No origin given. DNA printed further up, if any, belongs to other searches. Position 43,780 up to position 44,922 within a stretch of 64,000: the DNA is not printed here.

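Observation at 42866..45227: PilZ / zinc-ribbon / PilZ trio divergent from a minimal GspA-GspB-like pair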

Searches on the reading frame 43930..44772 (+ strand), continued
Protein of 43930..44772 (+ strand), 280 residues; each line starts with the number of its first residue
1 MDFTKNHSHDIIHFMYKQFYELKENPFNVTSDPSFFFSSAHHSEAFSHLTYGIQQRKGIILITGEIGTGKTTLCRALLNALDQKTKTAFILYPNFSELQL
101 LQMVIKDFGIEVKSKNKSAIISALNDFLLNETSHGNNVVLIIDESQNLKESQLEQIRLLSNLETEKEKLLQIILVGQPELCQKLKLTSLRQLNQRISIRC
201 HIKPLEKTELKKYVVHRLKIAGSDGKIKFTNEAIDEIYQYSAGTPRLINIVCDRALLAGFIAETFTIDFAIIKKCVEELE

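Call 62: search_protein_families(library=pfam, proteins=[L075:6786-7586:-, L075:7583-8497:-, L075:8566-8958:-, L075:5500-6138:-, L075:4328-5458:-, L075:3262-4356:-, L078:8460-9962:-, L077:5286-9854:-, L054:1771-2856:-, L070:7516-8589:-], max_evalue=0.0001)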
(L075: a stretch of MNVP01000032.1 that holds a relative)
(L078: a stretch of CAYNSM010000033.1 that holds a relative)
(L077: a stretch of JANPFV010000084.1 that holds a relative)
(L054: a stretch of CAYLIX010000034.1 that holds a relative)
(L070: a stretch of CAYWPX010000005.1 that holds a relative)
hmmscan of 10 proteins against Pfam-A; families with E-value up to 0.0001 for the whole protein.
L075:6786-7586:- (266 aa): 2 families
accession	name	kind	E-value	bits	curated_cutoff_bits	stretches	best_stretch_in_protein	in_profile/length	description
PF00730.31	HhH-GPD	-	7.5e-18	65.3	26.2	1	73-217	1-107/108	HhH-GPD superfamily base excision DNA repair protein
PF00633.29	HHH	-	5.6e-05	23.2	24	0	157-176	11-30/30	Helix-hairpin-helix motif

L075:7583-8497:- (304 aa): 0 families

L075:8566-8958:- (130 aa): 0 families

L075:5500-6138:- (212 aa): 1 family
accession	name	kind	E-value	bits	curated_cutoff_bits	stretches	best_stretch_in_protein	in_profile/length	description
PF14385.11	DUF4416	-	2e-56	190.8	27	1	9-191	2-162/162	Domain of unknown function (DUF4416)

L075:4328-5458:- (376 aa): 2 families
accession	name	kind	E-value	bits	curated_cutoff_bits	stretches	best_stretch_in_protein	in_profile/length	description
PF01435.24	Peptidase_M48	-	1.4e-30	106.9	20.3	1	169-370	2-183/186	Peptidase family M48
PF16491.10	Peptidase_M48_N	-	3.3e-23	82.9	27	1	8-165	21-179/179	CAAX prenyl protease N-terminal, five membrane helices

L075:3262-4356:- (364 aa): 12 families
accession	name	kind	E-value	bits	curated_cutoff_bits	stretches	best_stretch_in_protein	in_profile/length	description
PF04015.17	DUF362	-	1.1e-38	133.8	24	1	55-325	2-199/200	Domain of unknown function (DUF362)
PF00037.32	Fer4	-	2.1e-10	40.4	21.1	1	202-223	2-23/24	4Fe-4S binding domain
PF12838.12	Fer4_7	-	4.4e-09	37.1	27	1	207-251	1-52/52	4Fe-4S dicluster domain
PF12837.12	Fer4_6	-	3.4e-08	33.5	25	1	201-223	2-24/24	4Fe-4S binding domain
PF25160.1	LdpA_Fe-S-bd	-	6.7e-08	32.6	27.6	1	214-253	9-44/49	LdpA Fe-S cluster-binding domain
PF14697.11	Fer4_21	-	1.6e-07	31.8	35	1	203-253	3-58/59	4Fe-4S dicluster domain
PF12797.12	Fer4_2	-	1.7e-07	31.2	24.5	0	202-220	4-22/22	4Fe-4S binding domain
PF13187.11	Fer4_9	-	1.9e-07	31.5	27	1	207-252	1-52/52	4Fe-4S dicluster domain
PF12800.12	Fer4_4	-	5.1e-07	29.9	24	0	206-220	2-16/17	4Fe-4S binding domain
PF13237.11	Fer4_10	-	1.8e-06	28.2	25.5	1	203-247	4-52/53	4Fe-4S dicluster domain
PF13183.11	Fer4_8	-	6.2e-05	23.9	27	0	205-220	2-17/68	4Fe-4S dicluster domain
PF13484.11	Fer4_16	-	8.8e-05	23.7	30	0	207-226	1-20/66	4Fe-4S double cluster binding domain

L078:8460-9962:- (500 aa): 0 families

L077:5286-9854:- (1522 aa): 0 families

L054:1771-2856:- (361 aa): 12 families
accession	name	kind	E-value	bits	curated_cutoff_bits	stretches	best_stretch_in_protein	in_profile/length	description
PF04015.17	DUF362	-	8.2e-44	150.5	24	1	47-317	1-200/200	Domain of unknown function (DUF362)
PF12837.12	Fer4_6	-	5.8e-12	45.4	25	2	194-216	2-24/24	4Fe-4S binding domain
PF00037.32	Fer4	-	2.3e-11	43.4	21.1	2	225-246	3-24/24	4Fe-4S binding domain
PF14697.11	Fer4_21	-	1.5e-10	41.5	35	1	194-216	34-57/59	4Fe-4S dicluster domain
PF13187.11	Fer4_9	-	1.8e-10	41.1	27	1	200-245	1-52/52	4Fe-4S dicluster domain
PF12838.12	Fer4_7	-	2.4e-10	41.1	27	1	200-244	1-52/52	4Fe-4S dicluster domain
PF13237.11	Fer4_10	-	5.6e-09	36.2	25.5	1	197-240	5-52/53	4Fe-4S dicluster domain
PF12797.12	Fer4_2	-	8.6e-09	35.2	24.5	0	196-213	5-22/22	4Fe-4S binding domain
PF25160.1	LdpA_Fe-S-bd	-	4.3e-08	33.2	27.6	1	207-246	9-44/49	LdpA Fe-S cluster-binding domain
PF12800.12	Fer4_4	-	5.4e-06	26.8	24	0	228-243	2-17/17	4Fe-4S binding domain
PF13484.11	Fer4_16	-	5.5e-06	27.5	30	0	200-219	1-20/66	4Fe-4S double cluster binding domain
PF12798.12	Fer4_3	-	7.7e-06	26.8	27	0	201-215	1-15/15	4Fe-4S binding domain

L070:7516-8589:- (357 aa): 13 families
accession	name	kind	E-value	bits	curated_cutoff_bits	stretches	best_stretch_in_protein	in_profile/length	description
PF04015.17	DUF362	-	2.9e-43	148.7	24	1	42-314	1-200/200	Domain of unknown function (DUF362)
PF12837.12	Fer4_6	-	9.5e-11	41.5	25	1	218-240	2-24/24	4Fe-4S binding domain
PF00037.32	Fer4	-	4.3e-10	39.4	21.1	1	219-241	2-24/24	4Fe-4S binding domain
PF12838.12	Fer4_7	-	4.4e-09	37.1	27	1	195-239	1-52/52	4Fe-4S dicluster domain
PF14697.11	Fer4_21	-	1.8e-08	34.8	35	0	218-251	1-37/59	4Fe-4S dicluster domain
PF13237.11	Fer4_10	-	7.7e-08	32.6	25.5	1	192-235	5-52/53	4Fe-4S dicluster domain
PF12797.12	Fer4_2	-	7.9e-08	32.2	24.5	0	220-236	5-21/22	4Fe-4S binding domain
PF25160.1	LdpA_Fe-S-bd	-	1.1e-07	31.9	27.6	1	202-241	9-44/49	LdpA Fe-S cluster-binding domain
PF13187.11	Fer4_9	-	3.8e-06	27.3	27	1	195-236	1-48/52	4Fe-4S dicluster domain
PF12798.12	Fer4_3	-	4.5e-05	24.4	27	0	196-210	1-15/15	4Fe-4S binding domain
PF13183.11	Fer4_8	-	5.3e-05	24.1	27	0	223-245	3-26/68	4Fe-4S dicluster domain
PF17179.9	Fer4_22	-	7.5e-05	23.9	27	0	183-208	68-93/95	4Fe-4S dicluster domain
PF13484.11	Fer4_16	-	9.2e-05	23.6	30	0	195-226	1-30/66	4Fe-4S double cluster binding domain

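Call 63: search_protein_families(library=padloc, proteins=[window:43972-44772:+], max_evalue=0.01)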
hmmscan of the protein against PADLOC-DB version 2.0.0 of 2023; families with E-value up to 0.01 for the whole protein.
window:43972-44772:+ (266 aa): 26 families (the best 25 are shown)
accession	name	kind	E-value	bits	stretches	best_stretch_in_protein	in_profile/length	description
PDLC02372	Nhi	-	4.5e-08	30.2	1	40-143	196-284/470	-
PDLC04140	mad8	-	1.3e-07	29.4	1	43-75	27-60/314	mads_8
PDLC05064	PDC-S68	-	3.6e-07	26.3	1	42-165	699-819/1273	-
PDLC02350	AbiO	-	4.7e-07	26.9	1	43-151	192-284/468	AbiO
PDLC00914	TRIP13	-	8.4e-07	26.7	1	25-138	54-159/302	TRIP13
PDLC02793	SspF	-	1.7e-06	24.7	1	41-185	50-194/600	SspF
PDLC02797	SspF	-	1.3e-05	21.8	1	40-130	54-140/568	SspF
PDLC04606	PDC-M37B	-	2.5e-05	21.7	1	46-88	177-219/390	-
PDLC04791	PDC-S01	-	6.7e-05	19.7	1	40-167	16-124/395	-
PDLC01734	typeIV_RecD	-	8.6e-05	19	1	44-138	355-450/763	RecD_0_IVD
PDLC00915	TRIP13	-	0.00012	19.5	1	43-132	63-143/302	TRIP13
PDLC02795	SspF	-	0.00017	18.4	1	30-157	43-165/560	SspF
PDLC01148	RecD_like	-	0.00021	17.7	1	41-81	327-366/719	RecD/Tra ATPase fused to N-terminal HHH domain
PDLC00281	PtuA1|PtuA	-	0.00029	18.1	1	44-179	38-168/448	AAA ATPase domain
PDLC04475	PDC-M16A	-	0.00032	17.3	1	28-77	16-65/721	-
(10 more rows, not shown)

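Call 66: find_homologous_proteins(query=L079:10815-11180:+, max_evalue=0.001)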
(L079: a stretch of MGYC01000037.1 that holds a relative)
Query L079:10815-11180:+ (122 aa): 6 proteins with E <= 0.001 among 18 candidates.
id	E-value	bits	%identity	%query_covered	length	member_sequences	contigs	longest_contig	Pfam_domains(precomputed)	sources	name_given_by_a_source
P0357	3.0e-72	258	99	100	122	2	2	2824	-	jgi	-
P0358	2.4e-25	107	48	100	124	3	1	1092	-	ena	-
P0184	1.3e-13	69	44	54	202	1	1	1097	-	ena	-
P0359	1.4e-12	66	30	100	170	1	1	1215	-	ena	-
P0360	1.4e-10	59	35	100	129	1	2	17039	-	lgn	-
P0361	2.4e-9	55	30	100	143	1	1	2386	-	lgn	-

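Call 76: predict_structure(alignment_id=A2)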
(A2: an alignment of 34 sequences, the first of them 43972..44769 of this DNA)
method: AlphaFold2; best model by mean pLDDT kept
length: 266 residues; sequences in the alignment: 34
mean_pLDDT: 87.6   pTM: 0.81
mean pLDDT of the five models: 87.6, 86.0, 81.7, 71.2, 70.7
residues with pLDDT >= 90: 127; 70-90: 129; 50-70: 10; < 50: 0
segments of 3 or more residues with pLDDT < 50: none
pLDDT, mean of each block of 10 residues (from residue 1): 92 82 82 89 89 87 84 77 76 82 82 84 88 89 78 77 93 91 91 91 93 96 95 94 96 97 93
secondary structure, 60 per line:
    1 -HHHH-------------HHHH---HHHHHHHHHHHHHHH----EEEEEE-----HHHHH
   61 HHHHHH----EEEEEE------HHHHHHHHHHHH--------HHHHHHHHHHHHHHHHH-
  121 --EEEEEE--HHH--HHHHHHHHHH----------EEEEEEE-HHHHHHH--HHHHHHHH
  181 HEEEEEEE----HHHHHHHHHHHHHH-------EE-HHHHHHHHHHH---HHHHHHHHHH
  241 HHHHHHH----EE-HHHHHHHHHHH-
elements in order: H2-5 H19-22 H26-40 E45-50 H56-66 E71-76 H83-94 H103-119 E123-128 H136-145 E156-162 H164-170 H173-181 E182-188 H193-206 H217-227 H231-247 H255-265

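Call 78: fold_search(model_id=the predicted structure, library=pdb)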
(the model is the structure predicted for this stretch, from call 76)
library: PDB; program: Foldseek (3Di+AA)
matches with E <= 10: 1664; with E <= 0.001: 708
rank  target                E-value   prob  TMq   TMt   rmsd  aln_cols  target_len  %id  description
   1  1w5t_A                2.1e-10  1.00  0.59  0.43   5.4       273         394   14  Structure of the Aeropyrum Pernix ORC2 protein (ADPNP-ADP complexes) (released 2004-10-05)
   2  1w5s_B                2.9e-10  1.00  0.61  0.44   5.3       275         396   15  Structure of the Aeropyrum Pernix ORC2 protein (ADP form) (released 2004-10-05)
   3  8xvb_A                5.6e-10  1.00  0.60  0.64   4.8       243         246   18  Cryo-EM structure of ATP-DNA-MuB filaments (released 2024-08-14)
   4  1w5s_A                9.2e-10  1.00  0.58  0.43   5.5       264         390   16  Structure of the Aeropyrum Pernix ORC2 protein (ADP form) (released 2004-10-05)
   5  1w5t_C                1.7e-09  1.00  0.59  0.43   5.2       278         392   15  Structure of the Aeropyrum Pernix ORC2 protein (ADPNP-ADP complexes) (released 2004-10-05)
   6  1fnn_A                3.8e-09  1.00  0.63  0.47   5.0       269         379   16  CRYSTAL STRUCTURE OF CDC6P FROM PYROBACULUM AEROPHILUM (released 2000-10-04)
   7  8fcu_Q                5.8e-09  1.00  0.61  0.53   5.4       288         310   17  Cryo-EM structure of Cascade-DNA-TniQ-TnsC complex in type I-B CAST system (released 2023-08-09)
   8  7jgr_G                6.1e-09  1.00  0.74  0.55   3.9       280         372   15  Structure of Drosophila ORC bound to DNA (84 bp) and Cdc6 (released 2020-09-09)
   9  7jk6_A                7.2e-09  1.00  0.63  0.47   4.3       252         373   18  Structure of Drosophila ORC in the active conformation (released 2020-09-09)
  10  7m99_A                7.6e-09  1.00  0.65  0.67   4.4       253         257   18  ATPgS bound TnsC filament from ShCAST system (released 2021-07-28)
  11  2qby_A                9.5e-09  1.00  0.61  0.47   4.7       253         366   17  Crystal structure of a heterodimer of Cdc6/Orc1 initiators bound to origin DNA (from S. solfataricus) (released 2007-09-11)
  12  8xvc_A                1.1e-08  1.00  0.58  0.64   5.0       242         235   18  CryoEM structure of ADP-DNA-MuB conformation1 (released 2024-08-14)
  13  7jpo_A                1.3e-08  1.00  0.59  0.46   4.8       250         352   17  ORC-O1AAA: Human Origin Recognition Complex (ORC) with dynamic/unresolved ORC2 WH (released 2020-09-02)
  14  7tji_A                2.7e-08  1.00  0.67  0.40   5.4       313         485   17  S. cerevisiae ORC bound to 84 bp ARS1 DNA and Cdc6 (state 2) with flexible Orc6 N-terminal domain (released 2022-10-05)
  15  7tjh_A                2.7e-08  1.00  0.66  0.40   5.5       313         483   17  S. cerevisiae ORC bound to 84 bp ARS1 DNA and Cdc6 (state 1) with flexible Orc6 N-terminal domain (released 2022-10-05)
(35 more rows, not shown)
